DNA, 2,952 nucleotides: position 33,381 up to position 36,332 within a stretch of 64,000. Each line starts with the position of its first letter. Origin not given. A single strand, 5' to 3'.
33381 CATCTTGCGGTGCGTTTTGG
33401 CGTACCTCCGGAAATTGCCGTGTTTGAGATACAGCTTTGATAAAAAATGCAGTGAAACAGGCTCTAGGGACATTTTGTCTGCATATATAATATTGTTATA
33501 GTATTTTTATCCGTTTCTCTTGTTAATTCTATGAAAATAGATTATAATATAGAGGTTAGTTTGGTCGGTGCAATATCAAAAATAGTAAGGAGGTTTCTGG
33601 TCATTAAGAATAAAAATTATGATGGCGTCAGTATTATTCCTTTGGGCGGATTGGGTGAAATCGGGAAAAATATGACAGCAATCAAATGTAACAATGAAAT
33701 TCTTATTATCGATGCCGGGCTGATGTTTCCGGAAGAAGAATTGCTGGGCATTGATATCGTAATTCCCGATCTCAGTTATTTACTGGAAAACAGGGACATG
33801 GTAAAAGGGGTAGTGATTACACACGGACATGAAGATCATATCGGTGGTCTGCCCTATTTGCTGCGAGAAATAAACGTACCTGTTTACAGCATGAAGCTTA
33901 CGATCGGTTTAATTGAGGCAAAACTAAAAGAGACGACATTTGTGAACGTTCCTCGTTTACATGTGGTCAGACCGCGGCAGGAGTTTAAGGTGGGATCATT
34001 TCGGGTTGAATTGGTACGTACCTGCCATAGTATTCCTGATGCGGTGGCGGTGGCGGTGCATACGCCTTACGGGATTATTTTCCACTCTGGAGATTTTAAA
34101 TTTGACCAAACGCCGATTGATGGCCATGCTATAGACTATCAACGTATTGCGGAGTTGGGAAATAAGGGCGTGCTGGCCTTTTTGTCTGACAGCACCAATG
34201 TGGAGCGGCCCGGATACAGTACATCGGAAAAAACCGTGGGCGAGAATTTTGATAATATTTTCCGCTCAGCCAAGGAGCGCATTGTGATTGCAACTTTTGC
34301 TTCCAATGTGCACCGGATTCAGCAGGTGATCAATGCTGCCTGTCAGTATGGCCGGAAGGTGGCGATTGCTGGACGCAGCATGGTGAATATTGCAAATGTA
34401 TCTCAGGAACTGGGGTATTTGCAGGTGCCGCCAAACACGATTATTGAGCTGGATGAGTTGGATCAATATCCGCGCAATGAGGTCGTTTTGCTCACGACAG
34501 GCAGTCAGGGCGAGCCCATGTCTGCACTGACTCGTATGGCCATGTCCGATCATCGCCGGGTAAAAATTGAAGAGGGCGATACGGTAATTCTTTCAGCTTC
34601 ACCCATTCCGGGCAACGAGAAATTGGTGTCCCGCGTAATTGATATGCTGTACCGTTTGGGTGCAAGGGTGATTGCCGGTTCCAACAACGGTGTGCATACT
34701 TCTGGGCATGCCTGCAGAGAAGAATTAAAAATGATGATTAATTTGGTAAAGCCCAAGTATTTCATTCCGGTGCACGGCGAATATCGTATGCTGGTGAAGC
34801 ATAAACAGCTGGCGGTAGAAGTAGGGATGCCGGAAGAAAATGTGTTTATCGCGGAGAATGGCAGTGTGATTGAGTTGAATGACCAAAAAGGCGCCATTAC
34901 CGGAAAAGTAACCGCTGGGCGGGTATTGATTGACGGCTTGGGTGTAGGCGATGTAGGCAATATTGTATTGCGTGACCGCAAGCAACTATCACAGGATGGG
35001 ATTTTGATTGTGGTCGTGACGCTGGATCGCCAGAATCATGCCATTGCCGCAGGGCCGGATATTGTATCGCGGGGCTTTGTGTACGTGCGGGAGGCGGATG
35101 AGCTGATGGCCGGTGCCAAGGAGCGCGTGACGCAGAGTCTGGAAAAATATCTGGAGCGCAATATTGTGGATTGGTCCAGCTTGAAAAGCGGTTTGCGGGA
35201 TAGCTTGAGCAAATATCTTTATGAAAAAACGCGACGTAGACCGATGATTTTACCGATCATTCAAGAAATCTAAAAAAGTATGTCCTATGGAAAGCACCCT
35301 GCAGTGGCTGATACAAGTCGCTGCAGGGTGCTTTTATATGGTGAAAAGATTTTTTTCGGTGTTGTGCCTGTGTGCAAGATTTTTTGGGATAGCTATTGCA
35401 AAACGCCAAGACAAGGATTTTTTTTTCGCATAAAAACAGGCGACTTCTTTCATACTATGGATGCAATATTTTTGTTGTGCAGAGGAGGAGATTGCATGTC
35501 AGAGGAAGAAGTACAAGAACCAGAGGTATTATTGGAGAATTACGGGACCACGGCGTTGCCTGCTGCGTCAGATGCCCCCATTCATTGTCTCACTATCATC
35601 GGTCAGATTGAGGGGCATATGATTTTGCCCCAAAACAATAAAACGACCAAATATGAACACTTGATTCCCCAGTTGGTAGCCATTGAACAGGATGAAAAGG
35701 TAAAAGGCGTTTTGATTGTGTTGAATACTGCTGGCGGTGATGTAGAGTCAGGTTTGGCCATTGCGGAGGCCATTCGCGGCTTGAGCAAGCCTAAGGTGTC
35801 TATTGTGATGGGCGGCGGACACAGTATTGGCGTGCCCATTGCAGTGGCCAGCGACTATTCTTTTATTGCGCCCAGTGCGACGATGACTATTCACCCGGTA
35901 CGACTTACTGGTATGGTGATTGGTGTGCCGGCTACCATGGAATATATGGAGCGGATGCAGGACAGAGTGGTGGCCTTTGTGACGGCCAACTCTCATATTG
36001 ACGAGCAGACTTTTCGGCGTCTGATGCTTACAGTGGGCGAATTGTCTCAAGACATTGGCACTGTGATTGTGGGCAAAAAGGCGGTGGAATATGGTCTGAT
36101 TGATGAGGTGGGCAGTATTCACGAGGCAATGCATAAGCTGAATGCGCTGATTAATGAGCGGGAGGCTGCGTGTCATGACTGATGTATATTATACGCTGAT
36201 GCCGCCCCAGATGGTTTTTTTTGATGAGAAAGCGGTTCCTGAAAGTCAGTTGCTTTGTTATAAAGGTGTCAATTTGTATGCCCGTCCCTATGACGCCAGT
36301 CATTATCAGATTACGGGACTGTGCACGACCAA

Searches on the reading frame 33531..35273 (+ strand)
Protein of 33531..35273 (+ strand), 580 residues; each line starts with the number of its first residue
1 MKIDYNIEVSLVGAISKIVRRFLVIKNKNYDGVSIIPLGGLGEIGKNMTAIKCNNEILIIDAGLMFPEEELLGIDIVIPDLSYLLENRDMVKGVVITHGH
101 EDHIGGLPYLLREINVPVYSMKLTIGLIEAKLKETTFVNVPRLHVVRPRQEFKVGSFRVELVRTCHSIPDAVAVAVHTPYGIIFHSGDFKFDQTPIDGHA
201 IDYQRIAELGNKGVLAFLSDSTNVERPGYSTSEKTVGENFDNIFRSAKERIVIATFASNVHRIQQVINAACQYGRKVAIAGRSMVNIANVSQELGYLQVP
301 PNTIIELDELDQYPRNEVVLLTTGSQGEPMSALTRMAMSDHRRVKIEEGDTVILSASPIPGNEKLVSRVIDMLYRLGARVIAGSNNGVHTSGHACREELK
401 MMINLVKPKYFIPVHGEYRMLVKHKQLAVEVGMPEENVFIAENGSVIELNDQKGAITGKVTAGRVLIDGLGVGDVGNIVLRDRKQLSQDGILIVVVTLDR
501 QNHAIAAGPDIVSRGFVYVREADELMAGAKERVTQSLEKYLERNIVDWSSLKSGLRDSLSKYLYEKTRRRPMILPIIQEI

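Call 4: search_protein_families(library=pfam, proteins=[window:33531-35273:+])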
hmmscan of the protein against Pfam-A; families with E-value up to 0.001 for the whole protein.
window:33531-35273:+ (580 aa): 5 families
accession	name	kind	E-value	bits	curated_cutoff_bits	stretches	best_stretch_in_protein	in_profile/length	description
PF22505.1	RNase_J_b_CASP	-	1.1e-53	180.8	27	1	248-373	1-126/126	Ribonuclease J, beta-CASP domain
PF17770.6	RNase_J_C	-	1.6e-35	122.6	23.8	1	479-580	1-102/102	Ribonuclease J C-terminal domain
PF07521.17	RMMBL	-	9.2e-16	58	21.6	1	380-439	4-61/63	Zn-dependent metallo-hydrolase RNA specificity domain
PF00753.33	Lactamase_B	-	1.6e-14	54.7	22.7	1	47-194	7-155/196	Metallo-beta-lactamase superfamily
PF12706.13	Lactamase_B_2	-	6e-09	36.2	27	1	88-190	28-144/200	Beta-lactamase superfamily domain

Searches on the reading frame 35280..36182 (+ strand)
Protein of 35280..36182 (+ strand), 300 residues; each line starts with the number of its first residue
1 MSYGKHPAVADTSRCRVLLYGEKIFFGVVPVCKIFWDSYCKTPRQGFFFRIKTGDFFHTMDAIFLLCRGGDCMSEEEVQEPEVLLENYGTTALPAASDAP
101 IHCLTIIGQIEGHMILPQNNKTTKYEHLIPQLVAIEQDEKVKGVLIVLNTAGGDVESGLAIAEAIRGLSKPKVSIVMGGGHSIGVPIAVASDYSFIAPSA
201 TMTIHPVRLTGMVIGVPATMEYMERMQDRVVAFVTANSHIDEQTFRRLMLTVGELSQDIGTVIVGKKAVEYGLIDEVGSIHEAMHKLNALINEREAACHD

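Call 4: search_protein_families(library=pfam, proteins=[window:35280-36182:+])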
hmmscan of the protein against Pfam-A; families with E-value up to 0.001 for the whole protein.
window:35280-36182:+ (300 aa): 2 families
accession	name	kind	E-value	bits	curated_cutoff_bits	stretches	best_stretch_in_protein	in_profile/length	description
PF00574.28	CLP_protease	-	3.7e-24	86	20.2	1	108-278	11-179/182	Clp protease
PF25145.1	NfeD1b_N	-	8.9e-05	22.6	40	1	137-203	27-93/189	NfeD1b, N-terminal domain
